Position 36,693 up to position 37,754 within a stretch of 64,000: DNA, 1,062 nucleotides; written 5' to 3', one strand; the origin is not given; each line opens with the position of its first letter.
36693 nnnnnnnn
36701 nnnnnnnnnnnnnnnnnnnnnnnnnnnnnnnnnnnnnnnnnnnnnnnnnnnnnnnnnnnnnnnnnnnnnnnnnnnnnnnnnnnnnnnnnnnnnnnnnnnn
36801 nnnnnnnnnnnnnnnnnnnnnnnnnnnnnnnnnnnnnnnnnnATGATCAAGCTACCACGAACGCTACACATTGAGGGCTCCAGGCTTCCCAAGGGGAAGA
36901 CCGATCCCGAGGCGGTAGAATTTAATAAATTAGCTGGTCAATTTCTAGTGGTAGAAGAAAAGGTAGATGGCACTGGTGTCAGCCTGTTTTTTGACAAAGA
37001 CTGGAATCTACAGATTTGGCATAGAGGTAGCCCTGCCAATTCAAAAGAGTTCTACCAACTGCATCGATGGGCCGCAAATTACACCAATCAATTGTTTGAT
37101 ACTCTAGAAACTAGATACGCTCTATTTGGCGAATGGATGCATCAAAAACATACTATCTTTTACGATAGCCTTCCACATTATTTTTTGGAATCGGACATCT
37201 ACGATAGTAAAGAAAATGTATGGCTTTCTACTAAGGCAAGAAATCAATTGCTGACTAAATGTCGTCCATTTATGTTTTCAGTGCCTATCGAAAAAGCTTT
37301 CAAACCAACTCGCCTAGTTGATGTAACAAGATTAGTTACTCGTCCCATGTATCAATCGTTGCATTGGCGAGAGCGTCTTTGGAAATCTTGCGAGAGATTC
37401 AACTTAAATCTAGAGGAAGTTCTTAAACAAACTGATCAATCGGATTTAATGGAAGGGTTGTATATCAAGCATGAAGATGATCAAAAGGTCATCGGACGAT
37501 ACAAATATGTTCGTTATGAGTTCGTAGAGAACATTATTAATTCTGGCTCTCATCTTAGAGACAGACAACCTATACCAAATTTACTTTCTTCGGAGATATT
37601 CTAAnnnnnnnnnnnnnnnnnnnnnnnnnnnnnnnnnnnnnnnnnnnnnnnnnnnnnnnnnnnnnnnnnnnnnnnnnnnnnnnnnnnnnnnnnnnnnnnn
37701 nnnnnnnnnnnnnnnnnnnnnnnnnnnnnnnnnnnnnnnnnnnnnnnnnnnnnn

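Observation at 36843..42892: Two compact (221-253 aa) paralogous ligase-family nucleotidyltransferases flanking an Rnl1-like ligase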

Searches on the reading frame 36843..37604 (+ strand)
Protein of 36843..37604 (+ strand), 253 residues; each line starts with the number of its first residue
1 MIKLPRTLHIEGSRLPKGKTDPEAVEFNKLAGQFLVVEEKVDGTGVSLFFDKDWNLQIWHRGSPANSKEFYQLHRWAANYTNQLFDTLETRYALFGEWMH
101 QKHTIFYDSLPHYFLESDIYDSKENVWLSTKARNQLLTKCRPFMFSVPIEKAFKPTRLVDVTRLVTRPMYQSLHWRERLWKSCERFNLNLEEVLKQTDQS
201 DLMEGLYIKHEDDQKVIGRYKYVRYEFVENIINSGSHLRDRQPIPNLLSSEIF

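Call 3: search_protein_families(library=pfam, proteins=[window:36843-37604:+], max_evalue=0.01)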
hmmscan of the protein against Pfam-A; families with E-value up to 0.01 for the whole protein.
window:36843-37604:+ (253 aa): 1 family
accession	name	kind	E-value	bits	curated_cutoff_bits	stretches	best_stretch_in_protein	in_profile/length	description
PF09414.15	RNA_ligase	-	1e-23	84.8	27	1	35-223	3-171/171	RNA ligase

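Call 6: search_solved_structures(query=window:36843-37604:+, max_evalue=1, show_alignments=2)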
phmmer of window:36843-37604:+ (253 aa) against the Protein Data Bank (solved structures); distinct sequences matched with E-value up to 1: 0.

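Call 8: search_protein_families(library=ncbifam, proteins=[window:36843-37604:+], max_evalue=0.01)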
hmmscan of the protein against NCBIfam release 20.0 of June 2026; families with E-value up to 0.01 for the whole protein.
window:36843-37604:+ (253 aa): 0 families

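Call 9: search_protein_families(library=phrogs, proteins=[window:36843-37604:+], max_evalue=0.01)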
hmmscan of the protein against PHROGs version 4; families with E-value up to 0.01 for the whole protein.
window:36843-37604:+ (253 aa): 3 families
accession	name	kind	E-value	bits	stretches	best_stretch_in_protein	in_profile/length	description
phrog_24030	-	DNA, RNA and nucleotide metabolism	6.1e-13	49.8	1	2-211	134-302/342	RNA ligase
phrog_548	-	DNA, RNA and nucleotide metabolism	6.5e-09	36.4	1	27-215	23-217/341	RNA ligase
phrog_34045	-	unknown function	1.2e-05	26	1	3-124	8-121/219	-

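Call 13: find_homologous_proteins(query=window:36843-37604:+)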
Query window:36843-37604:+ (253 aa): 1683 proteins with E <= 0.001 among 2529 candidates; the best 120 are listed.
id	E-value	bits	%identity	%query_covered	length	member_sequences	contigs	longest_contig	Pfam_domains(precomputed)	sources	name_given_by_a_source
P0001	4.7e-172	588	100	100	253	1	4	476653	PF09414.16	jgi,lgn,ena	jgi:hypothetical protein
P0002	1.1e-133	463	78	100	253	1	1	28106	PF09414.16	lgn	-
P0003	6.3e-131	454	77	100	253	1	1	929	PF09414.16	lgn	-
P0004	8.2e-124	430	74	100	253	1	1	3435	PF09414.16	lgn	-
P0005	5.4e-108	378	67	98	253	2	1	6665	PF09414.16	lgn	-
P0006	1.1e-106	374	66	98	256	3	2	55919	PF09414.16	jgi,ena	jgi:hypothetical protein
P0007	2.0e-106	373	65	97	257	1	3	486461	PF09414.16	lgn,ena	-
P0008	2.6e-105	370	65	100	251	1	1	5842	PF09414.16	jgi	jgi:hypothetical protein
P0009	2.4e-103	363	65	98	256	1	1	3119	PF09414.16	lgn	-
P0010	4.5e-103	362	64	100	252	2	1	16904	PF09414.16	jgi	jgi:hypothetical protein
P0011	1.2e-102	361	63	98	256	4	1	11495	PF09414.16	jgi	jgi:hypothetical protein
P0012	4.3e-101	356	63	99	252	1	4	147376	PF09414.16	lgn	-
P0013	3.1e-100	353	61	98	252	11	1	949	PF09414.16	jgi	jgi:hypothetical protein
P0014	3.7e-100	353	65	98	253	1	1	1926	PF09414.16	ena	-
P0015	6.8e-100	352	64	100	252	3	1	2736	PF09414.16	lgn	-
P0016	7.8e-100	352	62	98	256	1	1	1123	PF09414.16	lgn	-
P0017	2.9e-99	350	64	98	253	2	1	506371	PF09414.16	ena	-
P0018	4.0e-99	349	62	100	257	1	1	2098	PF09414.16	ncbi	-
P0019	6.5e-99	349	63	99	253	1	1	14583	PF09414.16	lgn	-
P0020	1.2e-98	348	63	98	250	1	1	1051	PF09414.16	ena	-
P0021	1.2e-98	348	63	98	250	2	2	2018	PF09414.16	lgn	-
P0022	1.7e-98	347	62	98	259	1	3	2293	PF09414.16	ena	-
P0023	2.0e-98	347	63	98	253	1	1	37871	PF09414.16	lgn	-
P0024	2.6e-98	347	63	98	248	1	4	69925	PF09414.16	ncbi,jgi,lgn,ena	ncbi:MAG TPA: RNA ligase family protein [Candidatus Saccharimonadales bacterium]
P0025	3.1e-98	346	63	99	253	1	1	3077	PF09414.16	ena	-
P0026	3.4e-98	346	64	98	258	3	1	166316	PF09414.16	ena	-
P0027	4.2e-98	346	62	99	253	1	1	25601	PF09414.16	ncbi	-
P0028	8.1e-98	345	66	90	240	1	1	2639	PF09414.16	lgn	-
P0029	1.3e-97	344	61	98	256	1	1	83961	PF09414.16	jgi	jgi:hypothetical protein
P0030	3.7e-97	343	59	100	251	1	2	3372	PF09414.16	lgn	-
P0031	4.2e-97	343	61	98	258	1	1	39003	PF09414.16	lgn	-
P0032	4.7e-97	343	62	99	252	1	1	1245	PF09414.16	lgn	-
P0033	6.7e-97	342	61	98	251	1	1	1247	PF09414.16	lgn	-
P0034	8.2e-97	342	63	98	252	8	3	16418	PF09414.16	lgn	-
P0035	1.6e-96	341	61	98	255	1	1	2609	PF09414.16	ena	-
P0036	2.8e-96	340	63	98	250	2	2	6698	PF09414.16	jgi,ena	jgi:hypothetical protein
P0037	3.9e-96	340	62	97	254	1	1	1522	PF09414.16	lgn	-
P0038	4.9e-96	339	62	98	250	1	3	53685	PF09414.16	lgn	-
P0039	7.5e-96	339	60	98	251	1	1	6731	PF09414.16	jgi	jgi:hypothetical protein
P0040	7.7e-96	339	61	98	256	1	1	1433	PF09414.16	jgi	jgi:hypothetical protein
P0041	8.1e-96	339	62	99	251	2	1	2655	PF09414.16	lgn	-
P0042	8.2e-96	338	63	98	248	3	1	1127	PF09414.16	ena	-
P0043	8.7e-96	338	64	98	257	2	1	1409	PF09414.16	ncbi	-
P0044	2.1e-95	337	63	97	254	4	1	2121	PF09414.16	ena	-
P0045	2.9e-95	337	61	100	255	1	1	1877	PF09414.16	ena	-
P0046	6.1e-95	336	60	99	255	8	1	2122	PF09414.16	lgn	-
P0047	8.2e-95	335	61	99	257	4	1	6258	PF09414.16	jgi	jgi:hypothetical protein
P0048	8.4e-95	335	61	100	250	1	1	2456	PF09414.16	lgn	-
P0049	1.0e-94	335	62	98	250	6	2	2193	PF09414.16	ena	-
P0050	1.5e-94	334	60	98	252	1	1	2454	PF09414.16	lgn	-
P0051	2.0e-94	334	60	98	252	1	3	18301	PF09414.16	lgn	-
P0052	2.4e-94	334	59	99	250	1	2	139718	PF09414.16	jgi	jgi:hypothetical protein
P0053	2.5e-94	334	63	99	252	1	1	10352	PF09414.16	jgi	jgi:hypothetical protein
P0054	2.6e-94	334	63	98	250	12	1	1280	PF09414.16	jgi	jgi:hypothetical protein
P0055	2.7e-94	333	61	98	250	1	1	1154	PF09414.16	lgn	-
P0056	3.1e-94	333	60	99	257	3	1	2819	PF09414.16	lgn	-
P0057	3.2e-94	333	61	98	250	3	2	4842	PF09414.16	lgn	-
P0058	5.6e-94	332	60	100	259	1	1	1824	PF09414.16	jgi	jgi:RNA ligase-like protein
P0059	9.3e-94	332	58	99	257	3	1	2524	PF09414.16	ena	-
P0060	9.5e-94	332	61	98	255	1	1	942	PF09414.16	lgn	-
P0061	1.0e-93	332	60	100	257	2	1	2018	PF09414.16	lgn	-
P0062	1.3e-93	331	61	100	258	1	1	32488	PF09414.16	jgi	jgi:hypothetical protein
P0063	2.1e-93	331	63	98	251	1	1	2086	PF09414.16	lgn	-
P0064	3.4e-93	330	62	98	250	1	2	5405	PF09414.16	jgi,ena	-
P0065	4.2e-93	330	61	98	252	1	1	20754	PF09414.16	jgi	jgi:RNA ligase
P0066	5.0e-93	329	62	98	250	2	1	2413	PF09414.16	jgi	jgi:hypothetical protein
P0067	6.0e-93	329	63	98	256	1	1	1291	PF09414.16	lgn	-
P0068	7.4e-93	329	59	99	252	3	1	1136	PF09414.16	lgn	-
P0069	1.0e-92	328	62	98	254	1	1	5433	PF09414.16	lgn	-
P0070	1.2e-92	328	57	100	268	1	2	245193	PF09414.16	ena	-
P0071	1.3e-92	328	60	98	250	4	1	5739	PF09414.16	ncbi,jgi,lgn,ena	jgi:hypothetical protein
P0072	1.8e-92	328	58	98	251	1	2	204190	PF09414.16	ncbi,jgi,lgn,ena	jgi:hypothetical protein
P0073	1.9e-92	327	62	98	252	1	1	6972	PF09414.16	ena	-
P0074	2.3e-92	327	63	98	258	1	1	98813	PF09414.16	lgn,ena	-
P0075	2.5e-92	327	59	98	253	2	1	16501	PF09414.16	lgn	-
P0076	3.3e-92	327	62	98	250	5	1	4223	PF09414.16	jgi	-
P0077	4.8e-92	326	58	98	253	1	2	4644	PF09414.16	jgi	jgi:hypothetical protein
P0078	7.2e-92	326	60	97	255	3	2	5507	PF09414.16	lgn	-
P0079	7.6e-92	325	62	98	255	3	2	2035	PF09414.16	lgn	-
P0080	9.2e-92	325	58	98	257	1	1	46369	PF09414.16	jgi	jgi:hypothetical protein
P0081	1.1e-91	325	61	92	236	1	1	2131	PF09414.16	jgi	jgi:hypothetical protein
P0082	1.3e-91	325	57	100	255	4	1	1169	PF09414.16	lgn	-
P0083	1.5e-91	325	62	98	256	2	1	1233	PF09414.16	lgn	-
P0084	1.8e-91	324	62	98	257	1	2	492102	PF09414.16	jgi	jgi:hypothetical protein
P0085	3.5e-91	323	60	99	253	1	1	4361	PF09414.16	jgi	jgi:RNA ligase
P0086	4.8e-91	323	59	100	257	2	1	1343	PF09414.16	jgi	jgi:hypothetical protein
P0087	6.4e-91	322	56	99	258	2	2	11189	PF09414.16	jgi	jgi:hypothetical protein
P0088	6.7e-91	322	56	99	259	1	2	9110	PF09414.16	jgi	jgi:hypothetical protein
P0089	6.8e-91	322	57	98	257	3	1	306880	PF09414.16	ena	-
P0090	6.9e-91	322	61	98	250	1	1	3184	PF09414.16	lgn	-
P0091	8.2e-91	322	58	99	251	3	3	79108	PF09414.16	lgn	-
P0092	9.1e-91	322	57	99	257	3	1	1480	PF09414.16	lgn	-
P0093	1.0e-90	322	59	97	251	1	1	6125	PF09414.16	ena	-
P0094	1.1e-90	322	60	98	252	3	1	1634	PF09414.16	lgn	-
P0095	1.1e-90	322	57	98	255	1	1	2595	PF09414.16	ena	-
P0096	1.1e-90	322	60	100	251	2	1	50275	PF09414.16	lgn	-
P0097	1.2e-90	322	60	97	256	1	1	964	PF09414.16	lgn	-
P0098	1.5e-90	321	57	100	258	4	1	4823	PF09414.16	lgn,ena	-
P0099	1.7e-90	321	60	98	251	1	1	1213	PF09414.16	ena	-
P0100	1.8e-90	321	58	99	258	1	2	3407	PF09414.16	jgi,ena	-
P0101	2.1e-90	321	60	99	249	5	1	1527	PF09414.16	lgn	-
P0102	2.2e-90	321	57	99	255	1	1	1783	PF09414.16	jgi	-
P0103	3.6e-90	320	57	99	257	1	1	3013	PF09414.16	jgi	jgi:RNA ligase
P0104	4.7e-90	320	55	99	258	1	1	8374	PF09414.16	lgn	-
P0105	4.8e-90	320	62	92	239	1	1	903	PF09414.16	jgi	jgi:RNA ligase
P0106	4.8e-90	320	58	99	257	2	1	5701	PF09414.16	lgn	-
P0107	4.8e-90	320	57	100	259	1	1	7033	PF09414.16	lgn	-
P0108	5.6e-90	319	61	93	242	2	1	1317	PF09414.16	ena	-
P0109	6.0e-90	319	56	99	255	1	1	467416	PF09414.16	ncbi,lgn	-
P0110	6.8e-90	319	57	99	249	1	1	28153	PF09414.16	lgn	-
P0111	7.7e-90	319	56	98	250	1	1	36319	PF09414.16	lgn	-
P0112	9.4e-90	319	58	100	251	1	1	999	PF09414.16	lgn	-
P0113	1.1e-89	318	57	97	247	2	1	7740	PF09414.16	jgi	-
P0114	1.2e-89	318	60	97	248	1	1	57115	PF09414.16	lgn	-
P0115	1.2e-89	318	56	98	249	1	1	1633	PF09414.16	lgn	-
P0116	1.3e-89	318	58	97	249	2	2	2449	PF09414.16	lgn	-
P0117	2.0e-89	318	60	94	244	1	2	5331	PF09414.16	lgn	-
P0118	2.0e-89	318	60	98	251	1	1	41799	PF09414.16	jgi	jgi:ATP-dependent RNA circularization protein (DNA/RNA ligase family)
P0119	6.2e-89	316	57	98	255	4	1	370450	PF09414.16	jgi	jgi:hypothetical protein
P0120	7.7e-89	316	56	97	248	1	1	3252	PF09414.16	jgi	jgi:hypothetical protein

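Call 18: search_solved_structures(query=A1, max_evalue=10, show_alignments=3)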
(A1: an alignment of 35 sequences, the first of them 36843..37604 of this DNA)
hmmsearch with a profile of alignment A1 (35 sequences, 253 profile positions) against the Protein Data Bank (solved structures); distinct sequences matched with E-value up to 10: 9.
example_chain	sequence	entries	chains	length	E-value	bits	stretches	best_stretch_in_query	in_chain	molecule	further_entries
6vt4_A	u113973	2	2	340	0.0011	21.8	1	26-181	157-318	RNA Ligase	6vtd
5cot_A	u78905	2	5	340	0.0017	21.2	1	26-181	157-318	Naegleria gruberi RNA ligase | RNA ligase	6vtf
6vt5_A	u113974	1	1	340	0.0017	21.2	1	26-181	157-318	RNA Ligase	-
6vt3_A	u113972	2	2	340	0.002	21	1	26-179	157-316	RNA Ligase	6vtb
6vt8_A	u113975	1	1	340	0.0033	20.2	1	26-175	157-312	RNA Ligase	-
6vt9_A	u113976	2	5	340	0.017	17.9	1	26-181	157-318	RNA ligase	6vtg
6vt0_A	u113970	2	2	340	0.018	17.9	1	26-181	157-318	RNA Ligase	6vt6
5cou_A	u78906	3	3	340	0.02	17.7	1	27-181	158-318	Naegleria gruberi RNA ligase | RNA ligase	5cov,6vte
6vt1_A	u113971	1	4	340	0.023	17.4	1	26-181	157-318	RNA Ligase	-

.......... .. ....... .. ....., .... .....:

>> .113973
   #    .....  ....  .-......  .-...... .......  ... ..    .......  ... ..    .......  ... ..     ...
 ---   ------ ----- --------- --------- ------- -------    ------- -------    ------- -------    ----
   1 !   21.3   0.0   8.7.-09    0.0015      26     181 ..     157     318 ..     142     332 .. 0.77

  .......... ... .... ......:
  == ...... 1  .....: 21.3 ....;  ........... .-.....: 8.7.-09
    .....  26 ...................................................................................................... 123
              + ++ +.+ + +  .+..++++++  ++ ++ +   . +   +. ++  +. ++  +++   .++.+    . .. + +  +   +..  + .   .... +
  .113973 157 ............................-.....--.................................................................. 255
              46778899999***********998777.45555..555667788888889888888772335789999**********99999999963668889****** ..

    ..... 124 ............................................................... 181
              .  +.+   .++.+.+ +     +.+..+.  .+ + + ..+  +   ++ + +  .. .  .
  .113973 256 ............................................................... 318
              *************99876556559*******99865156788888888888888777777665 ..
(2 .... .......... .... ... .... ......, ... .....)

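Call 26: find_encoding_contigs(protein=P0001, flank=10000, max_places=4)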
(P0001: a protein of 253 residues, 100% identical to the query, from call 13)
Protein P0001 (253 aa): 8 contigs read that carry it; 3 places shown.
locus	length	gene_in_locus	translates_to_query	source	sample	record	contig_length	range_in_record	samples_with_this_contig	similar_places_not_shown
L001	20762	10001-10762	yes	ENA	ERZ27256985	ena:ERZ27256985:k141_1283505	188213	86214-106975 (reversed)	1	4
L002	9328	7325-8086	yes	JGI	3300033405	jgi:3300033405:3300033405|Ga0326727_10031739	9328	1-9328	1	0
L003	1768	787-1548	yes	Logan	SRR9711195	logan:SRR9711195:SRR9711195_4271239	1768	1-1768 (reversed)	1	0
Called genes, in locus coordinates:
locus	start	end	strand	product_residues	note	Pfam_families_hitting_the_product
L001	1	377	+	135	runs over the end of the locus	-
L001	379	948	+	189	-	PF00929:RNase_T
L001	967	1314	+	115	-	PF01521:Fe-S_biosyn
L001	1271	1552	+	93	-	-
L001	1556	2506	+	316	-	-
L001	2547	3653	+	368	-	PF00004:AAA (weak)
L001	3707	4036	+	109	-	PF00085:Thioredoxin, PF00578:AhpC-TSA (weak), PF08534:Redoxin, PF13098:Thioredoxin_2 (faint), PF13905:Thioredoxin_8 (faint)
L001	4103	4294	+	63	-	-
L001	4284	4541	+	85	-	-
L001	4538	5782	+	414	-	PF01145:Band_7 (weak)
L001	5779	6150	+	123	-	-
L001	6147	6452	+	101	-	-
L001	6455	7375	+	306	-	PF13671:AAA_33, PF08645:PNK3P (weak)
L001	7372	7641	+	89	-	-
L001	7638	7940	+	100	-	-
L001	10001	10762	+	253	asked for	PF09414:RNA_ligase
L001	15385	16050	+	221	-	PF09414:RNA_ligase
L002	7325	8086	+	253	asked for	PF09414:RNA_ligase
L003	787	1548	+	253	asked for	PF09414:RNA_ligase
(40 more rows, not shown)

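Call 27: predict_structure(alignment_id=A1)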
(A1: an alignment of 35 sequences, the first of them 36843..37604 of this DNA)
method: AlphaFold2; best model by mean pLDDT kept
length: 253 residues; sequences in the alignment: 35
mean_pLDDT: 93.3   pTM: 0.89
mean pLDDT of the five models: 93.3, 93.0, 92.8, 92.3, 92.0
residues with pLDDT >= 90: 210; 70-90: 40; 50-70: 2; < 50: 1
segments of 3 or more residues with pLDDT < 50: none
pLDDT, mean of each block of 10 residues (from residue 1): 87 89 92 98 95 97 92 96 96 96 89 96 97 93 93 97 96 94 94 93 97 97 95 85 89 57
secondary structure, 60 per line:
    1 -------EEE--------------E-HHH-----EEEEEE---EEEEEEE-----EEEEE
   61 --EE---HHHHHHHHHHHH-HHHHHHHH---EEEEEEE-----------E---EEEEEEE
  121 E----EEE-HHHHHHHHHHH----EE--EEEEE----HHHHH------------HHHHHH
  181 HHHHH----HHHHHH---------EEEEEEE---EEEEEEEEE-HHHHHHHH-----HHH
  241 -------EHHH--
elements in order: E8-10 E35-40 E44-50 E56-60 H68-79 H81-88 E92-98 E114-121 E126-128 H130-140 E149-153 H158-162 H175-185 H190-195 E205-211 E215-223 H225-232

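Call 28: find_encoding_contigs(protein=P0072, flank=10000, max_places=2)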
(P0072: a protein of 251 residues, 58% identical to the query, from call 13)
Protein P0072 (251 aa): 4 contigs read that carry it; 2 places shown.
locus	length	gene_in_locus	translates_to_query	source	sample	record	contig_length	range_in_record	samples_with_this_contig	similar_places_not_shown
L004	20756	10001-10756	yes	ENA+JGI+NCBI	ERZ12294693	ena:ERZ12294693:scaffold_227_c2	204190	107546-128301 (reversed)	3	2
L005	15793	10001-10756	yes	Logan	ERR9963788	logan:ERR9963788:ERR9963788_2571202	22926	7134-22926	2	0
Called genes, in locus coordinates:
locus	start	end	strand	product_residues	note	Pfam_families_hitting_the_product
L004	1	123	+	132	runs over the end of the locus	-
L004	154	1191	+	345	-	-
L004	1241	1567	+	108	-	PF01521:Fe-S_biosyn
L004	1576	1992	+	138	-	PF10127:RlaP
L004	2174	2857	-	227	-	-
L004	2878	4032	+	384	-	PF10127:RlaP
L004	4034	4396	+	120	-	-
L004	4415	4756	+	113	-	PF01521:Fe-S_biosyn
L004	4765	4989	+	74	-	-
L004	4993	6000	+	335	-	-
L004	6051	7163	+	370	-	PF07724:AAA_2 (faint), PF00004:AAA (faint), PF07728:AAA_5 (weak), PF13173:AAA_14 (weak)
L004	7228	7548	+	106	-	PF00085:Thioredoxin, PF08534:Redoxin (weak), PF13098:Thioredoxin_2 (weak), PF13728:TraF (weak), PF13905:Thioredoxin_8 (faint)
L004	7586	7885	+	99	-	-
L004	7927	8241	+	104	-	-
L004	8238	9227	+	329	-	PF08433:KTI12, PF13671:AAA_33, PF25109:HAD_PNKP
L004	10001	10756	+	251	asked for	PF09414:RNA_ligase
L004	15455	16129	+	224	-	PF09414:RNA_ligase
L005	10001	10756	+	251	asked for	PF09414:RNA_ligase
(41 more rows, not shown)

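Call 29: find_encoding_contigs(protein=P0024, flank=10000, max_places=2)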
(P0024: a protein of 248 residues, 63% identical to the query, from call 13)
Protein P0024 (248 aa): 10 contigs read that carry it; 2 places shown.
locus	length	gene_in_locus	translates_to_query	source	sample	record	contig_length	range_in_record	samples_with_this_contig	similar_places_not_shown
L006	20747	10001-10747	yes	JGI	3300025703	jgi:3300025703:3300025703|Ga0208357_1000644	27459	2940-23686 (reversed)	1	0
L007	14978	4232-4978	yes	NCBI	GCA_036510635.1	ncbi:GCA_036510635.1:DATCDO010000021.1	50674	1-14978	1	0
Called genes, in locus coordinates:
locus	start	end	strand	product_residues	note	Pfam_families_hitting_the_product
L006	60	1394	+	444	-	PF10127:RlaP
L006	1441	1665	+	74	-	-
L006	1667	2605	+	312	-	-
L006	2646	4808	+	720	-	PF14528:LAGLIDADG_3 (weak)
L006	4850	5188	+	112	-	PF08534:Redoxin (weak), PF00085:Thioredoxin, PF13098:Thioredoxin_2 (weak), PF13728:TraF (weak), PF13905:Thioredoxin_8 (faint)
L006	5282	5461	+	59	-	-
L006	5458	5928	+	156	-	-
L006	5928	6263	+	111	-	-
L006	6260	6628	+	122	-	-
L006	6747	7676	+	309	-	PF06414:Zeta_toxin (faint), PF08433:KTI12, PF13671:AAA_33, PF25109:HAD_PNKP, PF24694:LNS2_PITM1-3 (faint)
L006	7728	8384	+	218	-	-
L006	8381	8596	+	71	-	-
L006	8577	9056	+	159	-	-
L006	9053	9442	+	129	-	-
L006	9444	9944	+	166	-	-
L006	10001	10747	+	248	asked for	PF09414:RNA_ligase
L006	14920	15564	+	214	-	PF09414:RNA_ligase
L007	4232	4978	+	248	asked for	PF09414:RNA_ligase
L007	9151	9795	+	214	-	PF09414:RNA_ligase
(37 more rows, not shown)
